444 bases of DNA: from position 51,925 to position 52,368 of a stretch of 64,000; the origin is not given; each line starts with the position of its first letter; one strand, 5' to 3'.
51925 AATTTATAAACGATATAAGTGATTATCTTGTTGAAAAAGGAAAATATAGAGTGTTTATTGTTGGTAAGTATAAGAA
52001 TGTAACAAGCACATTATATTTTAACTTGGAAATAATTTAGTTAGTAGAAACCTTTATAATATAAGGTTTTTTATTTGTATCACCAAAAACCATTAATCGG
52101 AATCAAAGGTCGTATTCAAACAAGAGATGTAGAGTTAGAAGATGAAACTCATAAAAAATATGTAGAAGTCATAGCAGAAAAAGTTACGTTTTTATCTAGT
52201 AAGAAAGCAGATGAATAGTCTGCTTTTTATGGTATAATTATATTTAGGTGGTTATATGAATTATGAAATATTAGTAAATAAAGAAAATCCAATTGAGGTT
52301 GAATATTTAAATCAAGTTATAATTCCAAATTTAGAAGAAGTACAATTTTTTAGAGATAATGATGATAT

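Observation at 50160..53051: One ssb 5' half followed by two tandem, divergent ssb 3' halves separated by cargo cassettes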

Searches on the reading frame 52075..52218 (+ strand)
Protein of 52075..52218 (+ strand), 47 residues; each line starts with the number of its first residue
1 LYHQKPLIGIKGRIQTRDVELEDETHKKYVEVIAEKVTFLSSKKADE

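Call 3: search_protein_families(library=pfam, proteins=[window:52075-52218:+], max_evalue=0.1)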
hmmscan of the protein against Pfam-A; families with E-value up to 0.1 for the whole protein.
window:52075-52218:+ (47 aa): 1 family
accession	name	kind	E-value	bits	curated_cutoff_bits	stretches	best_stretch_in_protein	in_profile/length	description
PF00436.31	SSB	-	0.0022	18.5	26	1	7-40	71-104/104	Single-strand binding protein family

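Call 18: find_homologous_proteins(query=window:52075-52215:+, max_evalue=0.001)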
Query seq(47 aa) (47 aa): 84 proteins with E <= 0.001 among 89 candidates.
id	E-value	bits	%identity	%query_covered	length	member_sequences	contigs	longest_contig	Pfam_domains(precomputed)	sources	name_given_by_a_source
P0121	5.9e-22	92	98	100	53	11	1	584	-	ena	-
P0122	1.2e-21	91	96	100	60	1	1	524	-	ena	-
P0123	6.2e-21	89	96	100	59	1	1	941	-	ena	-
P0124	1.7e-20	88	96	100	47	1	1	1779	-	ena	-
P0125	7.9e-20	86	91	100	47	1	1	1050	-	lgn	-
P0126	2.0e-19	84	91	100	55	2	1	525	-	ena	-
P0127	3.1e-19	84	87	100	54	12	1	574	-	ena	-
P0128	4.6e-19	83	85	100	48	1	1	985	-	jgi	-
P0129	6.7e-19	83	91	100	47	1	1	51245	-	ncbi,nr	ncbi:MAG: hypothetical protein Q4E75_00610 [bacterium]|nr:hypothetical protein [bacterium]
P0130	8.2e-19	83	88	100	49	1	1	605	-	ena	-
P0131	1.3e-18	82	87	100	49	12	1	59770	-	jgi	-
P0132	2.4e-18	81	87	100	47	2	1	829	-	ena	-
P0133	2.6e-18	81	94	100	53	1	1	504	-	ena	-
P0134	2.8e-18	81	89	100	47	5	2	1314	-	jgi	-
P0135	3.2e-18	81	85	100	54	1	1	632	-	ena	-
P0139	1.9e-17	78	85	100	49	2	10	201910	-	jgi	-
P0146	1.1e-15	73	81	100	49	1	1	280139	-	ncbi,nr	ncbi:MAG: hypothetical protein IJE04_01570 [Bacilli bacterium]|nr:hypothetical protein [Bacilli bact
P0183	6.7e-8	49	68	94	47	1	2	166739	-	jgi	-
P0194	5.9e-6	43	65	96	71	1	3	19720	PF00436.32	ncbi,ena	-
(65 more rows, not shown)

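Call 21: find_encoding_contigs(protein=P0146, flank=10000, max_places=4)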
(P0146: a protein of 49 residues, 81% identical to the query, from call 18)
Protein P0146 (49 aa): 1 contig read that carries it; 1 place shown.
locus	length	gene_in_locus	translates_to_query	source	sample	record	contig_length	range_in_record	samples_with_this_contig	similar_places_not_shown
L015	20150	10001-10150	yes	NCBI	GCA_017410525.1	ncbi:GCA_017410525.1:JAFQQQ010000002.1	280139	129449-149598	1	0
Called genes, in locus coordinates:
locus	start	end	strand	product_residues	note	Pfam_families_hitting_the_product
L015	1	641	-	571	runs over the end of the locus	-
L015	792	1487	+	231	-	-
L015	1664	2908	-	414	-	PF01076:Mob_Pre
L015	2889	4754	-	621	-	PF00239:Resolvase, PF07508:Recombinase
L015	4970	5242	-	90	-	-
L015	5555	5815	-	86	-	PF04232:SpoVS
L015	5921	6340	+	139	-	PF01592:NifU_N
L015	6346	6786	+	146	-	-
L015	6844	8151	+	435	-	PF19295:SufBD_N, PF01458:SUFBD_core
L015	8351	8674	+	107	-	PF00436:SSB, PF01336:tRNA_anti-codon (faint)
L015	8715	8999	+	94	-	PF17761:DUF1016_N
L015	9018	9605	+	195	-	PF06250:YhcG_C, PF13588:HSDR_N_2 (weak)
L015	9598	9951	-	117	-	-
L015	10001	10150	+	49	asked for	-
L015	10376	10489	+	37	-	-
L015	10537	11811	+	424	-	PF02885:Glycos_trans_3N, PF00591:Glycos_transf_3, PF07831:PYNP_C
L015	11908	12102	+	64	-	PF01192:RNA_pol_Rpb6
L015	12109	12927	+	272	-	PF03631:Virul_fac_BrkB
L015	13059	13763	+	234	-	PF01048:PNP_UDP_1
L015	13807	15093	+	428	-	PF05193:Peptidase_M16_C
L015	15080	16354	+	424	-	PF00675:Peptidase_M16, PF05193:Peptidase_M16_C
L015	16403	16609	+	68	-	PF03840:SecG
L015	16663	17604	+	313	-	PF04280:Tim44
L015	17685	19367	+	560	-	PF08239:SH3_3 (faint), PF13200:DUF4015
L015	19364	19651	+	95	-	PF06265:YutD-like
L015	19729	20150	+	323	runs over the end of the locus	-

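Call 22: find_encoding_contigs(protein=P0139, flank=10000, max_places=6)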
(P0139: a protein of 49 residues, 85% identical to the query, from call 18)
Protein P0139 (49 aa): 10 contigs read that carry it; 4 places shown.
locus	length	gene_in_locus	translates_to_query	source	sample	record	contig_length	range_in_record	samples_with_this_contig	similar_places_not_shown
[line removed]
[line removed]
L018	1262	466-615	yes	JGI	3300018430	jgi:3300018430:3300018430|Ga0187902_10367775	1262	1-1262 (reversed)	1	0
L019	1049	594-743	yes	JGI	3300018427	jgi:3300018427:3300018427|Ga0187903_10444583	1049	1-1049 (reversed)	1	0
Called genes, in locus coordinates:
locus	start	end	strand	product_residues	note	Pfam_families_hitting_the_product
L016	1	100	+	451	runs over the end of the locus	-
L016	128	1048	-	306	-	-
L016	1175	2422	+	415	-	-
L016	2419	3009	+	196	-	-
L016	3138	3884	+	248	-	-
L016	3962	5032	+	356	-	-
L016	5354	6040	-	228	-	PF03009:GDPD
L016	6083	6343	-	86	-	PF04232:SpoVS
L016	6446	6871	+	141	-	PF01592:NifU_N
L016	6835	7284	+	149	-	-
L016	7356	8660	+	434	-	PF19295:SufBD_N, PF01458:SUFBD_core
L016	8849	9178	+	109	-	PF00436:SSB, PF01336:tRNA_anti-codon (faint)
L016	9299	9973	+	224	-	-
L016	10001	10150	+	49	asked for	-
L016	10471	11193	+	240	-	-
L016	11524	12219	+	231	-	PF00005:ABC_tran, PF13304:AAA_21 (faint)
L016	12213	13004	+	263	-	-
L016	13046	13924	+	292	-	PF01545:Cation_efflux, PF16916:ZT_dimer (weak)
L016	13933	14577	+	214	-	-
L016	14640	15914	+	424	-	PF02885:Glycos_trans_3N, PF00591:Glycos_transf_3, PF10011:DUF2254 (faint), PF07831:PYNP_C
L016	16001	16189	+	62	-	PF01192:RNA_pol_Rpb6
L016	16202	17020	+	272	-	PF03631:Virul_fac_BrkB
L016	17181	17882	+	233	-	PF01048:PNP_UDP_1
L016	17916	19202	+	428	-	PF05193:Peptidase_M16_C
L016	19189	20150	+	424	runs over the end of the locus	PF00675:Peptidase_M16, PF05193:Peptidase_M16_C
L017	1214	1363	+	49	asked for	-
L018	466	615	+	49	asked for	-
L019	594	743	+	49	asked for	-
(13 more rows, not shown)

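Call 52: search_protein_families(library=phrogs, proteins=[L016:9299-9973:+, L015:9598-9951:-], max_evalue=0.01)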
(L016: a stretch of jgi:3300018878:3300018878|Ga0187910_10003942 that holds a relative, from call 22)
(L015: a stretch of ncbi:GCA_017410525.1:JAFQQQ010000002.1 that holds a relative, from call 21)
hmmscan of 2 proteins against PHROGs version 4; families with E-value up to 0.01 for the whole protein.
L016:9299-9973:+ (224 aa): 3 families
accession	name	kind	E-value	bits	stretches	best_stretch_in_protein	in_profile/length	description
phrog_1119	-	moron, auxiliary metabolic gene and host takeover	0.0023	19.3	1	1-26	1-24/78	Cor superinfection exclusion protein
phrog_1267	-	lysis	0.0043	18.7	1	1-31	2-37/119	Rz-like spanin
phrog_902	-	unknown function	0.0074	17.6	0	1-43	8-51/118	-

L015:9598-9951:- (117 aa): 0 families

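Call 53: find_encoding_contigs(protein=P0131, flank=8000, max_places=3)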
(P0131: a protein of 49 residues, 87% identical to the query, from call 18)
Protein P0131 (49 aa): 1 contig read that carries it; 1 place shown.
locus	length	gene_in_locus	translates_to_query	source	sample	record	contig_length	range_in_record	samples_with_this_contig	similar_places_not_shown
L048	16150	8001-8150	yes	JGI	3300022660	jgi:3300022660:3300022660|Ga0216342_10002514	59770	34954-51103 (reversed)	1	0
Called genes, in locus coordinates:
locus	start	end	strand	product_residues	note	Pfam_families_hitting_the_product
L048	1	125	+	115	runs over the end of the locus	PF01740:STAS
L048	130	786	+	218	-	PF04542:Sigma70_r2, PF04539:Sigma70_r3 (weak), PF04545:Sigma70_r4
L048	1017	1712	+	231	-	PF04892:VanZ-LLP1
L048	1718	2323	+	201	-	PF01569:PAP2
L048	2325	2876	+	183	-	-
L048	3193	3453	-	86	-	PF04232:SpoVS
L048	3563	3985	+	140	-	PF01592:NifU_N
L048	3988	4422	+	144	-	-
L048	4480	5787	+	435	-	PF19295:SufBD_N, PF01458:SUFBD_core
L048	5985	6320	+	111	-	PF00436:SSB, PF01336:tRNA_anti-codon (weak)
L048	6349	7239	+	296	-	PF17761:DUF1016_N, PF06250:YhcG_C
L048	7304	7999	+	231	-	-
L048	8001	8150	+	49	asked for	-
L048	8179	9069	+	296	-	PF17761:DUF1016_N, PF06250:YhcG_C, PF13588:HSDR_N_2 (faint)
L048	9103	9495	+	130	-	-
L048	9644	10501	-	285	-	-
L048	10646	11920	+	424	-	PF02885:Glycos_trans_3N, PF00591:Glycos_transf_3, PF07831:PYNP_C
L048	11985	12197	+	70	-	PF01192:RNA_pol_Rpb6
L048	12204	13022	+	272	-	PF03631:Virul_fac_BrkB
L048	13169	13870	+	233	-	PF01048:PNP_UDP_1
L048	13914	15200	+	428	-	PF05193:Peptidase_M16_C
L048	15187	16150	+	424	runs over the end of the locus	PF00675:Peptidase_M16, PF05193:Peptidase_M16_C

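Call 54: find_encoding_contigs(protein=P0129, flank=8000, max_places=2)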
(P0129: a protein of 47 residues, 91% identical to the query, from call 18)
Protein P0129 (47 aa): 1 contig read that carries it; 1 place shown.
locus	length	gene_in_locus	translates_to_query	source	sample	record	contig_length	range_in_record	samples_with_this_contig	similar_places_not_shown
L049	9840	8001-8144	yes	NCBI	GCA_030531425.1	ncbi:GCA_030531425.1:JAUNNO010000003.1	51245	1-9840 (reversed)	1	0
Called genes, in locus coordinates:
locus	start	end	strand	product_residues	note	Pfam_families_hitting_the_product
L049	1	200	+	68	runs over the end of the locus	-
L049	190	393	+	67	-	-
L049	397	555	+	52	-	-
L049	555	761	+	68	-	-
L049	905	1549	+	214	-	PF05707:Zot (weak)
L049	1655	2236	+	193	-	PF01719:Rep_OBD, PF21861:RepB_C (faint)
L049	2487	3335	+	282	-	PF14659:Phage_int_SAM_3, PF00589:Phage_integrase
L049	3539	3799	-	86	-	PF04232:SpoVS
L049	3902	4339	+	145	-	PF01592:NifU_N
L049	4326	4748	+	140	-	-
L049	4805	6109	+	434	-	PF19295:SufBD_N, PF01458:SUFBD_core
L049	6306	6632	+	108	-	PF00436:SSB, PF01336:tRNA_anti-codon (faint)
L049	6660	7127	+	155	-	PF02498:Bro-N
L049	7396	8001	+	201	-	-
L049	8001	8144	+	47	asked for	-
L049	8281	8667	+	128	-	-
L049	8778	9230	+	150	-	PF13527:Acetyltransf_9 (weak), PF00583:Acetyltransf_1, PF13673:Acetyltransf_10, PF13508:Acetyltransf_7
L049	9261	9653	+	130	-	-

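Call 64: search_protein_families(library=padloc, proteins=[L048:6349-7239:+, L048:7304-7999:+], max_evalue=0.01)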
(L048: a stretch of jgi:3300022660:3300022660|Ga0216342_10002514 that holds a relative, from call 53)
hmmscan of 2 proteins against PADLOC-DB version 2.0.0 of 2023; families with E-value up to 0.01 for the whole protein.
L048:6349-7239:+ (296 aa): 28 families (the best 25 are shown)
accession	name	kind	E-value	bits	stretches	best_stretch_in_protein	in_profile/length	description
PDLC04807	PDC-S02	-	2e-65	219.3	1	27-293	37-321/351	-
PDLC04803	PDC-S02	-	3.1e-63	212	1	62-285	5-229/269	-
PDLC04795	PDC-S02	-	1.5e-59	200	1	28-283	49-313/357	-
PDLC04810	PDC-S02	-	3e-59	199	1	4-284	11-314/355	-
PDLC04831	PDC-S02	-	4.9e-59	198.5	1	27-283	35-300/346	-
PDLC04822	PDC-S02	-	2.1e-49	166.7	1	38-277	50-289/294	-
PDLC04813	PDC-S02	-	1.3e-35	120.9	1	156-283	4-131/175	-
PDLC04820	PDC-S02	-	4.8e-30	102.7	1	29-282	52-288/332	-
PDLC04827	PDC-S02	-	3.2e-27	93.6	1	27-213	34-232/234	-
PDLC04812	PDC-S02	-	1.8e-23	81.1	1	26-138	31-147/151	-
PDLC04826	PDC-S02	-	9e-22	75.8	1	7-199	14-216/222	-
PDLC04798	PDC-S02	-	4.6e-21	73.9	1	177-283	68-174/222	-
PDLC04825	PDC-S02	-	5.2e-21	73.4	1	39-157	55-175/193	-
PDLC01464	PD_DExK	-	1.2e-18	65.7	1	96-233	1-126/126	"CAS-I,CAS-II,CAS-III,CAS-IV,CAS-V,CAS-VI; associated"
PDLC04817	PDC-S02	-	6.8e-15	53.3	1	40-186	50-206/286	-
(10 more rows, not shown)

L048:7304-7999:+ (231 aa): 0 families

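Call 69: find_encoding_contigs(protein=P0194, flank=10000, max_places=3)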
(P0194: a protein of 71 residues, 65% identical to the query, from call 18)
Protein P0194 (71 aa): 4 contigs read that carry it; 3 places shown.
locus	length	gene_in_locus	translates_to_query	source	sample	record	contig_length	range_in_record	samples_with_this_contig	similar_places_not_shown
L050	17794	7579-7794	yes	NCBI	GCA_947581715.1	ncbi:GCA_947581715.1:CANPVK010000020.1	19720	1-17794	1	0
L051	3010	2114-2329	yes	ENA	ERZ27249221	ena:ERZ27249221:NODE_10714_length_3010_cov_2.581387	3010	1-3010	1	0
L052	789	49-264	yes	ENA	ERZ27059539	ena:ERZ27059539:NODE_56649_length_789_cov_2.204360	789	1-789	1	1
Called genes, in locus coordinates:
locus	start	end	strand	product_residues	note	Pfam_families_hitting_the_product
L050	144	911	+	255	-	PF02463:SMC_N (weak), PF00005:ABC_tran, PF13304:AAA_21 (faint)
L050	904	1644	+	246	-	PF01458:SUFBD_core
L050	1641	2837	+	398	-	PF00155:Aminotran_1_2, PF00266:Aminotran_5, PF01053:Cys_Met_Meta_PP, PF01041:DegT_DnrJ_EryC1 (weak)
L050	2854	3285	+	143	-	PF01592:NifU_N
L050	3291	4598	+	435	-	PF19295:SufBD_N, PF01458:SUFBD_core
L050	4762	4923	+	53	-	PF00436:SSB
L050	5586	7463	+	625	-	PF00078:RVT_1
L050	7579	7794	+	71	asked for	PF00436:SSB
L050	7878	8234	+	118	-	PF13560:HTH_31, PF01381:HTH_3, PF12844:HTH_19, PF22495:HTH_92 (weak)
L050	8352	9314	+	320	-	-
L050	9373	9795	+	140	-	PF07963:N_methyl (weak)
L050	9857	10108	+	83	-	PF06135:IreB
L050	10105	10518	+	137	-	PF03652:RuvX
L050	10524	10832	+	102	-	PF06949:DUF1292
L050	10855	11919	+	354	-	PF02618:YceG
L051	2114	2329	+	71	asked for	PF00436:SSB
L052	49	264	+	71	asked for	PF00436:SSB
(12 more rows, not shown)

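Call 70: find_encoding_contigs(protein=P0183, flank=10000, max_places=2)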
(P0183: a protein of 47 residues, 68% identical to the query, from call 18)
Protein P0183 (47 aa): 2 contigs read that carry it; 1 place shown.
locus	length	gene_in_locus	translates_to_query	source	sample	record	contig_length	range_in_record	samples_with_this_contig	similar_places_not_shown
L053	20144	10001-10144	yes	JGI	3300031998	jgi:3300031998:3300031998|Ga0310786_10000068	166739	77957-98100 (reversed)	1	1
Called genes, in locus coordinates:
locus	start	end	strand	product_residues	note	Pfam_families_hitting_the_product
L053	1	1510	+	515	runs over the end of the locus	PF01268:FTHFS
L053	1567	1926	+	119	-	-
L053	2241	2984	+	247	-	-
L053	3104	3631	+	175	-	PF01966:HD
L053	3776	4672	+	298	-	PF20990:DUF2207_C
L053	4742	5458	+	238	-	PF06541:ABC_trans_CmpB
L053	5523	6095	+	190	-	PF13240:Zn_Ribbon_1 (faint), PF13248:Zn_ribbon_3, PF09685:MamF_MmsF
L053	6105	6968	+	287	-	PF10672:Methyltrans_SAM, PF03602:Cons_hypoth95, PF09445:Methyltransf_15 (weak)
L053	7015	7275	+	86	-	PF04232:SpoVS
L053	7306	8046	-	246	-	-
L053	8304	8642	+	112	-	PF00436:SSB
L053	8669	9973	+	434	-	PF17761:DUF1016_N, PF06250:YhcG_C, PF08211:dCMP_cyt_deam_2, PF00383:dCMP_cyt_deam_1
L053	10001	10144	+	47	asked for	-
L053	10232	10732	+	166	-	-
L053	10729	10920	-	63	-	PF12844:HTH_19, PF01381:HTH_3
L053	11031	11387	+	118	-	PF12844:HTH_19, PF13560:HTH_31, PF01381:HTH_3, PF13443:HTH_26 (weak)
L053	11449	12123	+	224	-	-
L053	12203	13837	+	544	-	PF00753:Lactamase_B, PF12706:Lactamase_B_2, PF22505:RNase_J_b_CASP, PF17770:RNase_J_C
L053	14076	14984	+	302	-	PF00004:AAA, PF13401:AAA_22 (weak)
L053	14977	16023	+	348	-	PF19328:DAP_DH_C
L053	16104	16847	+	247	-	PF00106:adh_short, PF08659:KR, PF23441:SDR (weak), PF13561:adh_short_C2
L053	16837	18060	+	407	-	PF06838:Met_gamma_lyase, PF01053:Cys_Met_Meta_PP (weak)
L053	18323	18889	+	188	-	PF13302:Acetyltransf_3, PF00583:Acetyltransf_1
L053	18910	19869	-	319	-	-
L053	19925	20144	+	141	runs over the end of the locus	PF13240:Zn_Ribbon_1 (weak), PF13248:Zn_ribbon_3 (weak)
